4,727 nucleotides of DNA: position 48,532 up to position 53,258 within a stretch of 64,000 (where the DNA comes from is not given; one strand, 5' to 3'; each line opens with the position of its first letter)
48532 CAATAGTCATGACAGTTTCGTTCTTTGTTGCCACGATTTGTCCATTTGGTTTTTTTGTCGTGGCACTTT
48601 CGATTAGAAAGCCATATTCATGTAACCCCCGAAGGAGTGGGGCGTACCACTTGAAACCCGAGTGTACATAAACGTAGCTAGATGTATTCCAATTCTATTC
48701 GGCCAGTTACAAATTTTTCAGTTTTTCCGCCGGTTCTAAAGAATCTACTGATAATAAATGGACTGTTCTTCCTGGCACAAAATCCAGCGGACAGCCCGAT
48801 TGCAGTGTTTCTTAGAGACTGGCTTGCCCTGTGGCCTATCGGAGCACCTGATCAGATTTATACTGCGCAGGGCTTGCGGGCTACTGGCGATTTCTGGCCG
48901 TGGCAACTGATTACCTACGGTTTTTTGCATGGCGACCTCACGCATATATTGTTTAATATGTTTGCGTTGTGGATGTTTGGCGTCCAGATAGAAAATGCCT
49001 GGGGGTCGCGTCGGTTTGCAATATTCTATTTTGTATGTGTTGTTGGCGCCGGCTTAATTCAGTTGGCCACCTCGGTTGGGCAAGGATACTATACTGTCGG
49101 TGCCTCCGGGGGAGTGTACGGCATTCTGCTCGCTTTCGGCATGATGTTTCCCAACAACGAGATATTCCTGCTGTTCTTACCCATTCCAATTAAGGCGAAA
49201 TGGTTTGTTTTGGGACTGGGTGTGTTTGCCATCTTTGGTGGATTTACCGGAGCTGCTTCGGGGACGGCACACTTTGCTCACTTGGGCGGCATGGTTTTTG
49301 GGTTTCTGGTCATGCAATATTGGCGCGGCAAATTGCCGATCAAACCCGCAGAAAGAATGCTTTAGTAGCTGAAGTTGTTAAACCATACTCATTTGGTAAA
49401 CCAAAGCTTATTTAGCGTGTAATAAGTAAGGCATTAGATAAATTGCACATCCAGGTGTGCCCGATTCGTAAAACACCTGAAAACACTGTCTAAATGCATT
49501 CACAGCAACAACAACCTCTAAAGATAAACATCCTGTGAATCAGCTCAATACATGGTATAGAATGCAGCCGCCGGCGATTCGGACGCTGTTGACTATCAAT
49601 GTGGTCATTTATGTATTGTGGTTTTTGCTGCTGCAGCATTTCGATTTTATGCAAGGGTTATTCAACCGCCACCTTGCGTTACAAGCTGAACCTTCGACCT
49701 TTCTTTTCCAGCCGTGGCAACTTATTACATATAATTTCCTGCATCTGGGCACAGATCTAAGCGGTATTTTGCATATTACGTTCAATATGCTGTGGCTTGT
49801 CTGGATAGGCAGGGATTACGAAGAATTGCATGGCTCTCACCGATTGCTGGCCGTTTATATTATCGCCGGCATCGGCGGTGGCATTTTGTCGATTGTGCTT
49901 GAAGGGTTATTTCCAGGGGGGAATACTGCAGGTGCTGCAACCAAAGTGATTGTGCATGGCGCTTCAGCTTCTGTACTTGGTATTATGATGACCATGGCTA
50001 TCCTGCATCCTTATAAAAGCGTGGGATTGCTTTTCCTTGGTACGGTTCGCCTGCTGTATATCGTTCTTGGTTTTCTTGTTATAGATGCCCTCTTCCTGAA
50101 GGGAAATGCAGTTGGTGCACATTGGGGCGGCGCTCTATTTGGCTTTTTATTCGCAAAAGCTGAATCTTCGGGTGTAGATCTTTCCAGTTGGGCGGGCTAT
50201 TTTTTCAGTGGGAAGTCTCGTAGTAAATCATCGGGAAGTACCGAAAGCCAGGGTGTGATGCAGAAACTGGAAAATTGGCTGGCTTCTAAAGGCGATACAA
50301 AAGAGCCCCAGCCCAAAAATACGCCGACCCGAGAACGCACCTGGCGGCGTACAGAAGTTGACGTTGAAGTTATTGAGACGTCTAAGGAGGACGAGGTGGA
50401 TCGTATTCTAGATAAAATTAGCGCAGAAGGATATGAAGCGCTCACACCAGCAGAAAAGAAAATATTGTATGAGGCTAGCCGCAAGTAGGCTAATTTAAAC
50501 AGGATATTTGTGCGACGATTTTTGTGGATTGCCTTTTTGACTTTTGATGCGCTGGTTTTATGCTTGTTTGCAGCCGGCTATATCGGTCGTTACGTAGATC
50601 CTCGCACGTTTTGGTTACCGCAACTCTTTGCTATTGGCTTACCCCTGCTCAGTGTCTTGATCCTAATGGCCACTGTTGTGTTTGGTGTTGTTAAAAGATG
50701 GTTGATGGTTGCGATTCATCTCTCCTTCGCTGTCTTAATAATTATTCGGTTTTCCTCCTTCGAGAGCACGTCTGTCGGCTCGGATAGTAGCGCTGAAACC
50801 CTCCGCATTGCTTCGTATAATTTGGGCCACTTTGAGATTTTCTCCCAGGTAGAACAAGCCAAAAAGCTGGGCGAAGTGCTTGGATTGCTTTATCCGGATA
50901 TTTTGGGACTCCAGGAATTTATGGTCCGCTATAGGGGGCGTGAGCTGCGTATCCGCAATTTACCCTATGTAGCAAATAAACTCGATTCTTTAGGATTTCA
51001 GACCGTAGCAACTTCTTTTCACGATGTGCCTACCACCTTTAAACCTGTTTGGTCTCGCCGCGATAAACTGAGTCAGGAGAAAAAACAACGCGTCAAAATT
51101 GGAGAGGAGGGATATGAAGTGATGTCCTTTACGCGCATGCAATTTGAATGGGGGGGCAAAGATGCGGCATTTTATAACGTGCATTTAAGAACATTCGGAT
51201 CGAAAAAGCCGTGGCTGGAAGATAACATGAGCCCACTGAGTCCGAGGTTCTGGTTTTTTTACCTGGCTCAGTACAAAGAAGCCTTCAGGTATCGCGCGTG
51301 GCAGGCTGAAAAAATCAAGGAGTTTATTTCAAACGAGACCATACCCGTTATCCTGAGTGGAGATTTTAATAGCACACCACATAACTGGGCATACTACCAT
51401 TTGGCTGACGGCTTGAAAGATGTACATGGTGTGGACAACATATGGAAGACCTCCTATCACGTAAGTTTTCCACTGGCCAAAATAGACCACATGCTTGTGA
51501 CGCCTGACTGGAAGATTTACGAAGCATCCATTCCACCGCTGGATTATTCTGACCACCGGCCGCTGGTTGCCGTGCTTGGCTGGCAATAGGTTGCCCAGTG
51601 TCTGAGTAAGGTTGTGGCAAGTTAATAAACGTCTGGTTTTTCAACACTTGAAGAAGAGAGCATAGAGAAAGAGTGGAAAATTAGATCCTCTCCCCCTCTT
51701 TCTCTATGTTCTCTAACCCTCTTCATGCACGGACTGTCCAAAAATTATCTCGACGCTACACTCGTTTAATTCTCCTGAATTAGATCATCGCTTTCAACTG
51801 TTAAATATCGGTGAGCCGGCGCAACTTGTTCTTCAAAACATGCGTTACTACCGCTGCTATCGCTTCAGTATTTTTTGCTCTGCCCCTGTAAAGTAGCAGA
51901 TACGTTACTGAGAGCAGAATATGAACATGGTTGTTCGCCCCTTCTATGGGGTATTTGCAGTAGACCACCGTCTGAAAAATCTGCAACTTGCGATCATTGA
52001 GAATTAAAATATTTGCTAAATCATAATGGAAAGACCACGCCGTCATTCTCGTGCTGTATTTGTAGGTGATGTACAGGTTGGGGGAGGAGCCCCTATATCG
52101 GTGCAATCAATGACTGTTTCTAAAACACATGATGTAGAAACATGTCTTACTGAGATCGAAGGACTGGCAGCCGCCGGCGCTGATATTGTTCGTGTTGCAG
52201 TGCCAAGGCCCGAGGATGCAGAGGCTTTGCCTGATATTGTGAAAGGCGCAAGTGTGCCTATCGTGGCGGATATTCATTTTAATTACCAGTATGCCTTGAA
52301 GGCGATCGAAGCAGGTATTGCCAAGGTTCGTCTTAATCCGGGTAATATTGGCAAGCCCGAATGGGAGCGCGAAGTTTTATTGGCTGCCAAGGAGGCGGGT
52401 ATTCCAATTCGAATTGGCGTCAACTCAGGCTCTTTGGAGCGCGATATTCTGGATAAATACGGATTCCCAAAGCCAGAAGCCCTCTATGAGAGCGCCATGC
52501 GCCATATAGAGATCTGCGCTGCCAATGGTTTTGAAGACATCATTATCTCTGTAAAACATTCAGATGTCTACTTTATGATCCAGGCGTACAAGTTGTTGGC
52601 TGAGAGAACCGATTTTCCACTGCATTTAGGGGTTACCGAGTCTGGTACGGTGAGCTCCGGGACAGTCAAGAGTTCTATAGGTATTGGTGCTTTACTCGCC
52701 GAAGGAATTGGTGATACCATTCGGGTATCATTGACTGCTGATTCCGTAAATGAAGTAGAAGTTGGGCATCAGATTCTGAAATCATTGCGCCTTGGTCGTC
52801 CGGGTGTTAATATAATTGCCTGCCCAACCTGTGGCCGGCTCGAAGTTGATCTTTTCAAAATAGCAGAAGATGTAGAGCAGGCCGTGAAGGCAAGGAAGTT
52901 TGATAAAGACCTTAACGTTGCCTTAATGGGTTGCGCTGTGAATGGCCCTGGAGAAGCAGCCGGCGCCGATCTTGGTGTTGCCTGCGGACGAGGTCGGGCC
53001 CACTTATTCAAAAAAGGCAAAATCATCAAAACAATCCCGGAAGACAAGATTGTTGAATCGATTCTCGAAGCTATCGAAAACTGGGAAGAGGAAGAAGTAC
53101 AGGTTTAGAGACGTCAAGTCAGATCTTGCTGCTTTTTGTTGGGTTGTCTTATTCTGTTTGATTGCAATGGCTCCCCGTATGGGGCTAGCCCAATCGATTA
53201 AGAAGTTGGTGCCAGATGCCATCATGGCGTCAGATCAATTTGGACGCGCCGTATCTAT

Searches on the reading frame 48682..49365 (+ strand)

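Call 94: search_protein_families(library=pfam, proteins=[window:48682-49365:+], max_evalue=0.00001)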
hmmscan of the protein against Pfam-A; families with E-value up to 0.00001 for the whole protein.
window:48682-49365:+ (227 aa): 2 families
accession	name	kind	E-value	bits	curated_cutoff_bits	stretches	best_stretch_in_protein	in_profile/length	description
PF01694.28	Rhomboid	-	2e-28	99.8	22.6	1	74-212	5-138/143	Rhomboid domain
PF08551.15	DUF1751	-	1.3e-10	42.2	22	1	71-131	6-66/99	Eukaryotic integral membrane protein (DUF1751)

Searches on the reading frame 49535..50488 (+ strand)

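Call 94: search_protein_families(library=pfam, proteins=[window:49535-50488:+], max_evalue=0.00001)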
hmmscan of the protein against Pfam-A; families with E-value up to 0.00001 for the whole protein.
window:49535-50488:+ (317 aa): 2 families
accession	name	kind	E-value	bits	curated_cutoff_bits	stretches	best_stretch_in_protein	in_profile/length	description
PF01694.28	Rhomboid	-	3.7e-20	73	22.6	1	59-207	3-137/143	Rhomboid domain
PF20216.3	DUF6576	-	1.6e-08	35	27.3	1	283-317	13-47/47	Family of unknown function (DUF6576)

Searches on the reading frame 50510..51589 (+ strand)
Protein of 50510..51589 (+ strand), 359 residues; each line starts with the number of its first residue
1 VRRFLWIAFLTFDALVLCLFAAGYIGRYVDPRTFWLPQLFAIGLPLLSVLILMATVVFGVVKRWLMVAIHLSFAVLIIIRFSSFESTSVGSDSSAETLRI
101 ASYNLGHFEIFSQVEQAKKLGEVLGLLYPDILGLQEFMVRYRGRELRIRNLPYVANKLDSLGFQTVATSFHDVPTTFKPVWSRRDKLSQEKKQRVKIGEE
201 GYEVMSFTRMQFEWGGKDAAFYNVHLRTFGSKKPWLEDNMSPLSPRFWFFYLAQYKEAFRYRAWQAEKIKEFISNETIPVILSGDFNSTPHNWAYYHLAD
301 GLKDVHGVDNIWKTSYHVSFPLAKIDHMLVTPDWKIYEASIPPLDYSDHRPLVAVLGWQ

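Call 94: search_protein_families(library=pfam, proteins=[window:50510-51589:+], max_evalue=0.00001)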
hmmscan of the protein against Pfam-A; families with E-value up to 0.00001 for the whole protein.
window:50510-51589:+ (359 aa): 1 family
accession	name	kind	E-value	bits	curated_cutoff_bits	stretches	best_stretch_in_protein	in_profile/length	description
PF03372.29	Exo_endo_phos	-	6.8e-13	49.3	24.5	1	101-349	1-225/225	Endonuclease/Exonuclease/phosphatase family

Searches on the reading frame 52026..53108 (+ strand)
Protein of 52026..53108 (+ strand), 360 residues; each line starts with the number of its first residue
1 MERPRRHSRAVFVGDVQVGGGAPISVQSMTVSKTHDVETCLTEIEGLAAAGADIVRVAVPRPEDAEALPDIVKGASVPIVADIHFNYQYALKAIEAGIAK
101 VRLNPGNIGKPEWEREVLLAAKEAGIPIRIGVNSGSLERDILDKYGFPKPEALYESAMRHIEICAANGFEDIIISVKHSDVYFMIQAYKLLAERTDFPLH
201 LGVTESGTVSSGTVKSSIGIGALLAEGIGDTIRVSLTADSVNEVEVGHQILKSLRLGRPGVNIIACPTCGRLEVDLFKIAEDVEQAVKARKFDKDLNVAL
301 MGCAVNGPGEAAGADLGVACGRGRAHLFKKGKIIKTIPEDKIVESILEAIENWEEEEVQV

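Call 94: search_protein_families(library=pfam, proteins=[window:52026-53108:+], max_evalue=0.00001)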
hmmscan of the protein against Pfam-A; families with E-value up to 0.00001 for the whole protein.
window:52026-53108:+ (360 aa): 1 family
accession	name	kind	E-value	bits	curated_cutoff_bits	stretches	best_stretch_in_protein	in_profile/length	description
PF04551.19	GcpE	-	1.2e-142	475.4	32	1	9-352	2-343/343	GcpE protein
